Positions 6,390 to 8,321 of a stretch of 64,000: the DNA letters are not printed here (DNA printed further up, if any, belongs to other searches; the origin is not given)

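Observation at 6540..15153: Five-gene translationally coupled operon linking lipid-type biosynthetic enzymes to a sigma-54 two-component relay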

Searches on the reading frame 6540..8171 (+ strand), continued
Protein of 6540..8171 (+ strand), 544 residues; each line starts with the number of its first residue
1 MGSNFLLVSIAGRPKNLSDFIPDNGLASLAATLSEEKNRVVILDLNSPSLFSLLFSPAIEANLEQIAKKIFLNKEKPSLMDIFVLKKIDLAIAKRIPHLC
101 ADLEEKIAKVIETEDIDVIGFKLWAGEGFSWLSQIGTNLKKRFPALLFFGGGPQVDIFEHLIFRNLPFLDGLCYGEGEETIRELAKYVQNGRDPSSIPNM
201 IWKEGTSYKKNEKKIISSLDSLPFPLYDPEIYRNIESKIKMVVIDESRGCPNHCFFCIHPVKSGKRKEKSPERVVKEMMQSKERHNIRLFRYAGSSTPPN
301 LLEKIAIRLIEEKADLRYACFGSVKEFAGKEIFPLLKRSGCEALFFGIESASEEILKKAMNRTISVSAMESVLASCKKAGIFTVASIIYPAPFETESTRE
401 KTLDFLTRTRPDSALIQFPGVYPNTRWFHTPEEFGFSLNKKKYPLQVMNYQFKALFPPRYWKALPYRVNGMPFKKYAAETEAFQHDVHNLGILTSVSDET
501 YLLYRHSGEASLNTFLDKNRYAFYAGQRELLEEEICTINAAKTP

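Call 32: search_protein_families(library=pfam, proteins=[L045:6563-7276:+, L045:8634-9323:+, L045:9406-9945:+, L045:11638-12222:+, L045:12503-14236:+, L041:6737-9943:+, L041:12957-14123:+, L041:14102-14863:+, L041:14803-16068:+], max_evalue=0.001)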
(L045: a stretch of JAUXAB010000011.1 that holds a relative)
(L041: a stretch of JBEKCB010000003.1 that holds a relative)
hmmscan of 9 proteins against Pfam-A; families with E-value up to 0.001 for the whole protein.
L045:6563-7276:+ (238 aa): 1 family
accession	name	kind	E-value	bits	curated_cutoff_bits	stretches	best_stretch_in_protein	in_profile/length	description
PF12705.13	PDDEXK_1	-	3e-11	44.2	22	1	84-228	120-241/247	PD-(D/E)XK nuclease superfamily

L045:8634-9323:+ (230 aa): 0 families

L045:9406-9945:+ (180 aa): 0 families

L045:11638-12222:+ (195 aa): 2 families
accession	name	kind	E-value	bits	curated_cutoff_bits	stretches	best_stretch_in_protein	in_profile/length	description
PF21926.2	FeeM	-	6.3e-37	127.2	27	1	13-168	1-156/158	N-acyl amino acid synthase FeeM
PF00765.23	Autoind_synth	-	0.00074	19.6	24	1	9-100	8-100/183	Autoinducer synthase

L045:12503-14236:+ (578 aa): 1 family
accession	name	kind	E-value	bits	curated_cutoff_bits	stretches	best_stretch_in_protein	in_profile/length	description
PF10592.14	AIPR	-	1.2e-44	153.7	25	1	239-524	1-303/308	AIPR protein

L041:6737-9943:+ (1069 aa): 26 families (the best 25 are shown)
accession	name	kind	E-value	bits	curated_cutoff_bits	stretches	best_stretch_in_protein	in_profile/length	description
PF14559.12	TPR_19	-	1.1e-57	192.6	25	6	1002-1066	4-68/68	Tetratricopeptide repeat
PF13428.12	TPR_14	-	5.7e-38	125.9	23.5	1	560-595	5-40/44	Tetratricopeptide repeat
PF13432.12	TPR_16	-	9.4e-38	128.7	32.7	4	533-589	8-64/65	Tetratricopeptide repeat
PF07719.23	TPR_2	-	2.4e-34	115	27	1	658-689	2-33/34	Tetratricopeptide repeat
PF12895.13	ANAPC3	-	6e-28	97.4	27.2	3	968-1048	2-81/82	Anaphase-promoting complex, cyclosome, subunit 3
PF13181.12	TPR_8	-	1.1e-23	81.8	25.7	0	657-689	1-33/34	Tetratricopeptide repeat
PF13424.12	TPR_12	-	1.3e-23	83.4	30.1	1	538-584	26-73/77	Tetratricopeptide repeat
PF13431.12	TPR_17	-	9.8e-21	72.7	24.4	0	873-905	2-34/34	Tetratricopeptide repeat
PF24575.1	TPR_Slam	-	1.7e-19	70.6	35.2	0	847-903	44-100/104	Surface lipoprotein assembly modifier, N-terminal TPR repeats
PF13174.12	TPR_6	-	4e-18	65.2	26.3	0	526-555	4-33/33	Tetratricopeptide repeat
PF25064.1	ARM_TT21_5th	-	1.1e-16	61.7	27.8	0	857-913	8-64/117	TT21 fifth ARM repeats domain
PF13414.12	TPR_11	-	1.1e-16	60.6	26.8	1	998-1037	3-42/42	TPR repeat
PF00515.34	TPR_1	-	1.8e-16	59.6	27.8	0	47-73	8-34/34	Tetratricopeptide repeat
PF25062.1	ARM_TT21_N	-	1.2e-15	58.3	40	0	903-1057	13-168/222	Tetratricopeptide repeat protein 21 N-terminal ARM repeat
PF23914.1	TPR_CcmH_CycH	-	1e-14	55.1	42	0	225-304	69-149/158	Cytochrome c-type biogenesis protein H TPR domain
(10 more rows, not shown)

L041:12957-14123:+ (389 aa): 2 families
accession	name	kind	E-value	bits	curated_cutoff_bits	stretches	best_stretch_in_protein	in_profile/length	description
PF04055.27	Radical_SAM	-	2e-21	77.3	29.5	1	56-224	2-165/166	Radical SAM superfamily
PF13186.11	SPASM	-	6.5e-15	55.6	21.5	1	322-383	1-66/67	Iron-sulfur cluster-binding domain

L041:14102-14863:+ (254 aa): 2 families
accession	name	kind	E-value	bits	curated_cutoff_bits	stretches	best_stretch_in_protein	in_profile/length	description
PF00132.30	Hexapep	-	1.5e-11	43.9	27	1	191-223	2-34/36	Bacterial transferase hexapeptide (six repeats)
PF14602.12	Hexapep_2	-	0.00053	20.1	27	1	191-219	2-28/34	Hexapeptide repeat of succinyl-transferase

L041:14803-16068:+ (422 aa): 8 families
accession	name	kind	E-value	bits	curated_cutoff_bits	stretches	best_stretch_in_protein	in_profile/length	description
PF04015.17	DUF362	-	2.5e-60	204.4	24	1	72-276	1-200/200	Domain of unknown function (DUF362)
PF00037.32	Fer4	-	1e-07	31.9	21.1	1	351-373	1-23/24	4Fe-4S binding domain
PF13237.11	Fer4_10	-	3e-07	30.7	25.5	1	351-397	2-52/53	4Fe-4S dicluster domain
PF14697.11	Fer4_21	-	6.9e-06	26.5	35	1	353-404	3-59/59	4Fe-4S dicluster domain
PF12837.12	Fer4_6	-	8.6e-06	25.9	25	1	351-373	2-24/24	4Fe-4S binding domain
PF12838.12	Fer4_7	-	1.1e-05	26.3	27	1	358-399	2-50/52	4Fe-4S dicluster domain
PF13187.11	Fer4_9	-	0.00037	20.9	27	1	357-402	1-52/52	4Fe-4S dicluster domain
PF12797.12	Fer4_2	-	0.00068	19.9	24.5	0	351-370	3-22/22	4Fe-4S binding domain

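Call 33: predict_structure(alignment_id=A1)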
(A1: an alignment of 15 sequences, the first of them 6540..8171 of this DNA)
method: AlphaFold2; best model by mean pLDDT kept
length: 544 residues; sequences in the alignment: 15
mean_pLDDT: 93.9   pTM: 0.92
mean pLDDT of the five models: 93.9, 92.2, 92.2, 91.8, 91.5
residues with pLDDT >= 90: 483; 70-90: 57; 50-70: 3; < 50: 1
segments of 3 or more residues with pLDDT < 50: none
pLDDT, mean of each block of 10 residues (from residue 1): 92 93 96 96 95 91 96 94 94 94 97 97 92 97 97 93 94 94 91 88 88 92 95 94 93 89 89 97 94 88 98 96 91 97 96 96 95 97 97 97 98 96 94 97 92 87 95 96 97 95 94 95 95 95 58
secondary structure, 60 per line:
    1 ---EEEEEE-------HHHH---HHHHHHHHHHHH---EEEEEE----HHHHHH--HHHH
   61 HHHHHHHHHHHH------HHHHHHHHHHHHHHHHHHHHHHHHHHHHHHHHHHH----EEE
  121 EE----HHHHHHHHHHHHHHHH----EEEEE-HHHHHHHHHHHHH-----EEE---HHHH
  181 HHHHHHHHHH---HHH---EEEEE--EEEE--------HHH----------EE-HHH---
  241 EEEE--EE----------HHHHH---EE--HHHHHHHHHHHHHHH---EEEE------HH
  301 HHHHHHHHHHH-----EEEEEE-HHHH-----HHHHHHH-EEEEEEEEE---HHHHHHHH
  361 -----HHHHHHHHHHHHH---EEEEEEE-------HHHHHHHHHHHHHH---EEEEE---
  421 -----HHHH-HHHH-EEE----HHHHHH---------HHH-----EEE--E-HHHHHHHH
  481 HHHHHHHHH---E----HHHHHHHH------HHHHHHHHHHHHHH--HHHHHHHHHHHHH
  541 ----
elements in order: E4-9 H17-20 H24-35 E39-44 H49-54 H57-72 H79-113 E118-122 H127-142 E147-151 H153-165 E171-173 H177-190 E200-204 E207-210 E241-244 H259-263 H271-285 E289-292 H299-311 E317-322 H324-327 H333-339 E341-349 H353-360 H366-378 E382-388 H396-409 E413-417 H426-429 H431-434 E436-438 H443-448 E466-468 H473-489 H498-505 H512-525 H528-540
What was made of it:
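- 6540..8174 (+): Class-B (cobalamin-domain) radical SAM enzyme of an uncurated family. AF2 pLDDT 93.9 (call 33).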

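Call 36: fold_search(model_id=the predicted structure, library=pdb)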
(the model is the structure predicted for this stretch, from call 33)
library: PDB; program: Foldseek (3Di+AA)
matches with E <= 10: 1703; with E <= 0.001: 101
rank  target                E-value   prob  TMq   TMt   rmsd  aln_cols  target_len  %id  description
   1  6wte_A                2.4e-20  1.00  0.62  0.60  10.6       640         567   15  Structure of radical S-adenosylmethionine methyltransferase, TsrM, from Kitasatospora setae with cobalamin and [4Fe-4S (released 2020-12-23)
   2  6wte_B                1.7e-19  1.00  0.62  0.64  10.3       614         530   16  Structure of radical S-adenosylmethionine methyltransferase, TsrM, from Kitasatospora setae with cobalamin and [4Fe-4S (released 2020-12-23)
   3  6wtf_A                2.0e-19  1.00  0.58  0.58   8.4       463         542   18  Structure of radical S-adenosylmethionine methyltransferase, TsrM, from Kitasatospora setae with tryptophan substrate  (released 2020-12-23)
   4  6wtf_B                1.1e-18  1.00  0.59  0.60   8.4       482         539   18  Structure of radical S-adenosylmethionine methyltransferase, TsrM, from Kitasatospora setae with tryptophan substrate  (released 2020-12-23)
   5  9ccb                  2.4e-18  1.00  0.56  0.71   8.2       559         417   17  X-ray crystal structure of methyl-coenzyme M reductase glutamine methylase (MgmA) from Methanothermobacter marburgensis  (released 2025-01-01)
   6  5ul4                  6.5e-18  1.00  0.56  0.43  14.4       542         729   15  Structure of Cobalamin-dependent S-adenosylmethionine radical enzyme OxsB with aqua-cobalamin and S-adenosylmethionine b (released 2017-04-19)
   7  5ul3                  4.4e-17  1.00  0.55  0.42   6.2       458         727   16  Structure of Cobalamin-dependent S-adenosylmethionine radical enzyme OxsB with aqua-cobalamin bound (released 2017-04-19)
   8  5ul2                  1.7e-16  1.00  0.55  0.41  12.6       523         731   13  Structure of Apo, SeMet-labeled Cobalamin-dependent S-adenosylmethionine radical enzyme OxsB (released 2017-04-19)
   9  9n1c                  5.5e-16  1.00  0.55  0.49   8.0       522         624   16  Crystal structure of CysS from Corallococcus sp. CA054B with 5'-deoxyadenosine, methionine, and pantetheinylated 3-ethox (released 2026-01-28)
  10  9n1b                  6.5e-16  1.00  0.52  0.46   7.7       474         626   17  Crystal structure of CysS from Corallococcus sp. CA054B with 5'-deoxyadenosine, methionine, and pantetheinylated 3-metho (released 2026-01-28)
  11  6fd2_A                7.7e-16  1.00  0.57  0.67   8.1       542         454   15  Radical SAM 1,2-diol dehydratase AprD4 in complex with its substrate paromamine (released 2018-01-17)
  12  7kdy_A                8.2e-16  1.00  0.58  0.49   8.0       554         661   16  Crystal structure of Streptomyces tokunonesis TokK with hydroxycobalamin, 5'-deoxyadenosine, methionine, and (2R)-pant (released 2022-01-12)
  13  7kdx_B                1.1e-15  1.00  0.59  0.49  10.1       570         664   16  Crystal structure of Streptomyces tokunonesis TokK with hydroxycobalamin, 5'-deoxyadenosine, and methionine (released 2022-01-12)
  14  6fd2_B                1.4e-15  1.00  0.57  0.67   8.0       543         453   14  Radical SAM 1,2-diol dehydratase AprD4 in complex with its substrate paromamine (released 2018-01-17)
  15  9n1d                  2.1e-15  1.00  0.52  0.46   7.8       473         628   17  Crystal structure of CysS from Corallococcus sp. CA054B with 5'-deoxyadenosine and methionine bound (released 2026-01-28)
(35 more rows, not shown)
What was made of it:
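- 6540..8174 (+): Foldseek best matches TsrM, MgmA, OxsB, CysS, AprD4, TokK (call 36).
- On Class-B (cobalamin-dependent) radical SAM: Fold matches in call 36.
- Closest known: Class-B cobalamin-dependent radical SAM enzymes. Same: Foldseek E = 1e-15 to 1e-20, TM 0.52-0.62 (call 36).
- Two of these, TokK and CysS, were crystallised with pantetheine-linked substrates per the PDB titles in call 36.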

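Call 39: search_protein_families(library=ncbifam, proteins=[L045:11638-12222:+], max_evalue=0.001)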
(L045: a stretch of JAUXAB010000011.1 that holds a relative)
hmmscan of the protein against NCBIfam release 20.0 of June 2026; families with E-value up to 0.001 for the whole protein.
L045:11638-12222:+ (195 aa): 2 families
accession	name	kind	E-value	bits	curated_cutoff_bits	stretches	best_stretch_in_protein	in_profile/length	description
NF011425.0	PRK14852.1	equivalog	2.2e-16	58.9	1337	1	3-173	32-201/989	hypothetical protein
TIGR03694.1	exosort_acyl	subfamily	1.2e-08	34.7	111.95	1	3-100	11-120/241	PEP-CTERM/exosortase system-associated acyltransferase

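Call 42: search_protein_families(library=pfam, proteins=[L076:19159-20175:-, L076:8782-9846:-, L076:6348-8630:+, L076:11653-13290:-, L076:13306-15297:-, L072:4770-6227:+, L072:6238-7302:-, L072:7347-9683:+, L072:18180-20177:+], max_evalue=0.001)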
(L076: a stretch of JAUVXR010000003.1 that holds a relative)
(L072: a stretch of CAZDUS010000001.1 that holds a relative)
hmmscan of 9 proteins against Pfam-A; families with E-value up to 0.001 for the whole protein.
L076:19159-20175:- (339 aa): 0 families

L076:8782-9846:- (355 aa): 1 family
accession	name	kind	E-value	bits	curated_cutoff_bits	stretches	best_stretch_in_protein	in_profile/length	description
PF01208.23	URO-D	-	1.5e-20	73.9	23.9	1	146-350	145-345/346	Uroporphyrinogen decarboxylase (URO-D)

L076:6348-8630:+ (761 aa): 5 families
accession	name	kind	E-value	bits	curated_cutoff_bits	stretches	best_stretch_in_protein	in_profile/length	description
PF00270.35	DEAD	-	4.2e-35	121.4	26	1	62-231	2-164/167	DEAD/DEAH box helicase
PF09369.15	MZB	-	2.1e-23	83.3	24.2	1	655-734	1-80/80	MrfA Zn-binding domain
PF22982.3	WHD_HRQ1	-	4.6e-15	56.8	27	1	427-498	1-70/70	ATP-dependent helicase HRQ1, winged helix domain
PF00271.37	Helicase_C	-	1.8e-14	54.3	23.5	1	288-390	12-108/110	Helicase conserved C-terminal domain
PF04851.21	ResIII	-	1.3e-07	32.2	22.5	1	59-195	3-139/164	Type III restriction enzyme, res subunit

L076:11653-13290:- (546 aa): 3 families
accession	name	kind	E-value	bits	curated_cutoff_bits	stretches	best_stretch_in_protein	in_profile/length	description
PF00072.30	Response_reg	-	6.5e-47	158.7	30.2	2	6-113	1-109/111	Response regulator receiver domain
PF02518.31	HATPase_c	-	8.7e-24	84.5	26.4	1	298-403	2-110/111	Histidine kinase-, DNA gyrase B-, and HSP90-like ATPase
PF23198.2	PDE8A_N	-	1.4e-05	25.5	29.6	0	424-499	19-89/147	PDE8A-like, N-terminal domain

L076:13306-15297:- (664 aa): 3 families
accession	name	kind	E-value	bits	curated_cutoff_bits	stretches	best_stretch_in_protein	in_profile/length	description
PF00512.31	HisKA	-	4.4e-09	36.7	26.9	1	446-499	5-57/66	His Kinase A (phospho-acceptor) domain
PF13185.12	GAF_2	-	7.3e-06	26.7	28.6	1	164-306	2-136/136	GAF domain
PF08448.16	PAS_4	-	0.0003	21.4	23.1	0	329-428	5-109/110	PAS fold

L072:4770-6227:+ (486 aa): 2 families
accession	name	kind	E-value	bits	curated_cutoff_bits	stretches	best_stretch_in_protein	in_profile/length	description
PF04055.27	Radical_SAM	-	6.7e-21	75.6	29.5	1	207-370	3-166/166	Radical SAM superfamily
PF02310.24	B12-binding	-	2.4e-17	63.3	32.1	1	20-131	4-120/121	B12 binding domain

L072:6238-7302:- (355 aa): 0 families

L072:7347-9683:+ (779 aa): 1 family
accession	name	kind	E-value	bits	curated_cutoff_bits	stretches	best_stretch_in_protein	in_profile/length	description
PF09586.16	YfhO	-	7.1e-06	25.1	28.5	1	716-760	786-830/835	Bacterial membrane protein YfhO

L072:18180-20177:+ (666 aa): 8 families
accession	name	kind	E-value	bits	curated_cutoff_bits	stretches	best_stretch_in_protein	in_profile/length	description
PF02518.31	HATPase_c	-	3.4e-20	73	26.4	1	550-660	1-109/111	Histidine kinase-, DNA gyrase B-, and HSP90-like ATPase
PF00512.31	HisKA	-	9e-14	51.7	26.9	1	444-503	3-61/66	His Kinase A (phospho-acceptor) domain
PF01590.32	GAF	-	2.3e-06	28.6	22.4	1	169-305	2-131/133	GAF domain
PF13492.12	GAF_3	-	1.1e-05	26.3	27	1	169-309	2-129/129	GAF domain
PF13188.13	PAS_8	-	1.1e-05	25.5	21.8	1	324-373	4-50/65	PAS domain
PF13185.12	GAF_2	-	1.8e-05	25.4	28.6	1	168-307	3-135/136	GAF domain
PF00989.32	PAS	-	4e-05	24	22.6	1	324-423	4-112/113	PAS fold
PF08448.16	PAS_4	-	5.1e-05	23.9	23.1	1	327-427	1-108/110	PAS fold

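Call 54: find_encoding_contigs(protein=P0001, flank=2000, max_places=3)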
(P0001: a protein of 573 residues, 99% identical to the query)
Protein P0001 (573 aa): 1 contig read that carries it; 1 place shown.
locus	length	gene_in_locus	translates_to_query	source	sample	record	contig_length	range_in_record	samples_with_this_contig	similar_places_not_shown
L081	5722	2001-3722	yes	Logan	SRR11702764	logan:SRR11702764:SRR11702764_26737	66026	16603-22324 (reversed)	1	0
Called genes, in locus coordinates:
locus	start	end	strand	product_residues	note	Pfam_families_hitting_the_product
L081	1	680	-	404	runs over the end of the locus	PF00072:Response_reg, PF00512:HisKA, PF02518:HATPase_c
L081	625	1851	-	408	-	PF03349:Toluene_X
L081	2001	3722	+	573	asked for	PF02310:B12-binding (weak), PF04055:Radical_SAM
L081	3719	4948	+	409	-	PF00109:ketoacyl-synt, PF00108:Thiolase_N (weak), PF02801:Ketoacyl-synt_C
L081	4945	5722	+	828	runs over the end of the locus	PF16927:HisKA_7TM, PF00989:PAS, PF13426:PAS_9 (weak), PF00512:HisKA, PF02518:HATPase_c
